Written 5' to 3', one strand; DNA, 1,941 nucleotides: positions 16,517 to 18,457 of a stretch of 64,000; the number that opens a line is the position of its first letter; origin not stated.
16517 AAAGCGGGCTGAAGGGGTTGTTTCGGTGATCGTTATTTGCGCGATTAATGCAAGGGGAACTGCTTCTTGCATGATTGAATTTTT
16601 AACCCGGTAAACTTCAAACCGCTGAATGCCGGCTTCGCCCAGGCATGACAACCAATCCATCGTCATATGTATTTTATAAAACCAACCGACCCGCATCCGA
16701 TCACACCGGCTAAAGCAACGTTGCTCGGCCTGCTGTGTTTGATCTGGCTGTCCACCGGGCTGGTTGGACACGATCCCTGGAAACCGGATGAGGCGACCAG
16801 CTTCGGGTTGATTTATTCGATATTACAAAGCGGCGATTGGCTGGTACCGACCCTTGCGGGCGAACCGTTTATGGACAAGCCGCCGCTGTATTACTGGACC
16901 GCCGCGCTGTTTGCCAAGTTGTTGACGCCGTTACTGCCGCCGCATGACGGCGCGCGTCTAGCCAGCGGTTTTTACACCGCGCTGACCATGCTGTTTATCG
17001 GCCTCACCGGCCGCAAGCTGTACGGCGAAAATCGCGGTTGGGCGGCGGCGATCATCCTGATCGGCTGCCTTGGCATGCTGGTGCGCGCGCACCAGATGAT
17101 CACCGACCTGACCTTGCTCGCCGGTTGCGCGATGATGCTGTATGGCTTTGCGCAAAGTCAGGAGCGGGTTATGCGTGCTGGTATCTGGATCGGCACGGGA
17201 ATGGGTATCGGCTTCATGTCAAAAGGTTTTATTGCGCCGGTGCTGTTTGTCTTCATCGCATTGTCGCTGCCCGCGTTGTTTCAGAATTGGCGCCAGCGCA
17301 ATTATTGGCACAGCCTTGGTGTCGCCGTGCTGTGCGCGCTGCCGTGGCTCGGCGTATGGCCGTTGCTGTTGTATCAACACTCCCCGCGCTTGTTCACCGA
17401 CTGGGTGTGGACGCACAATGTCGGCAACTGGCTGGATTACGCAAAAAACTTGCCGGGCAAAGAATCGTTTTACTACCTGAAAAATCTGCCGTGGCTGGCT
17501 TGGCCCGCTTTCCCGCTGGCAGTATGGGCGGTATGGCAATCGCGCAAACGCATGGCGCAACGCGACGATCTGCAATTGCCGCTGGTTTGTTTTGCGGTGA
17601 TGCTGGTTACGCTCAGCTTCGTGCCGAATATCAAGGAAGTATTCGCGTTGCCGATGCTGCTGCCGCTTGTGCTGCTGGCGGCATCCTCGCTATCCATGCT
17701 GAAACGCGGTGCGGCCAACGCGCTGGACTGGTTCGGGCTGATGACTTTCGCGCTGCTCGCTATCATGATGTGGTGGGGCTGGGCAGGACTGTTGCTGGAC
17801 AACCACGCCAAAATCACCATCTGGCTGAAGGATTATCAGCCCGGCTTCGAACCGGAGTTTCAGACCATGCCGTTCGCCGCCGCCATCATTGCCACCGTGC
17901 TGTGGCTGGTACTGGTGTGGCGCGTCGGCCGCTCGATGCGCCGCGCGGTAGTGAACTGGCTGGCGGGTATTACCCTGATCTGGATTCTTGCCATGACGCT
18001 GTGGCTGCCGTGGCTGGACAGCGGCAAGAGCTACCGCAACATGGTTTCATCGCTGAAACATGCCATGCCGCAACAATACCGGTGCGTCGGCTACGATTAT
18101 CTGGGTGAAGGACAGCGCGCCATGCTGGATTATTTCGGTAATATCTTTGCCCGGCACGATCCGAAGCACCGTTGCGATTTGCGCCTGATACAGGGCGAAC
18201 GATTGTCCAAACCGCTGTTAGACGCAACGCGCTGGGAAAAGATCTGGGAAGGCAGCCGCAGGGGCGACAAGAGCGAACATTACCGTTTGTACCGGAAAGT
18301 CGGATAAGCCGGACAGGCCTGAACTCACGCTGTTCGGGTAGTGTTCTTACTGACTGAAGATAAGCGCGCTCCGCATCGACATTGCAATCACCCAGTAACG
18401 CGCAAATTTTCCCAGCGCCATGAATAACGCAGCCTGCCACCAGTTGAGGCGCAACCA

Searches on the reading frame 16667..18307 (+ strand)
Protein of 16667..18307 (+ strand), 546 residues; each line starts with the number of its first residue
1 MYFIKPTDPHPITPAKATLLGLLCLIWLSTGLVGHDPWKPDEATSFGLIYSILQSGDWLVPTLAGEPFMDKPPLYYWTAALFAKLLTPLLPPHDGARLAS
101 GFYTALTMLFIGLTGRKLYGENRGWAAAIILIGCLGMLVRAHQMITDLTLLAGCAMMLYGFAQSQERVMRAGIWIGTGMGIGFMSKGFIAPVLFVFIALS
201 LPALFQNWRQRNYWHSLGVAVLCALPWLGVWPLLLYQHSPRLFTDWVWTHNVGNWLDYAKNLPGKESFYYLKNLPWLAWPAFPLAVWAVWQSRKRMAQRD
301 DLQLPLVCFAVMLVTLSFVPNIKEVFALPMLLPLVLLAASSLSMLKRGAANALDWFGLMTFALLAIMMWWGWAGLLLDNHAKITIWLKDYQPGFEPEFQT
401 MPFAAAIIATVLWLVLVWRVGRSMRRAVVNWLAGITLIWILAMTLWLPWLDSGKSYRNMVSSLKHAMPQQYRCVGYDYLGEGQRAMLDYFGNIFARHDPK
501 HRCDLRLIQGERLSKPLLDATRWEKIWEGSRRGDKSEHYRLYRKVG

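Call 81: search_protein_families(library=pfam, proteins=[window:16667-18307:+], max_evalue=0.00001)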
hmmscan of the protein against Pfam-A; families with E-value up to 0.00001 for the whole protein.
window:16667-18307:+ (546 aa): 1 family
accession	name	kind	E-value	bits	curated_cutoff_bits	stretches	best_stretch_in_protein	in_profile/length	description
PF13231.12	PMT_2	-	1.1e-13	52.1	26.1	1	70-228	1-158/160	Dolichyl-phosphate-mannose-protein mannosyltransferase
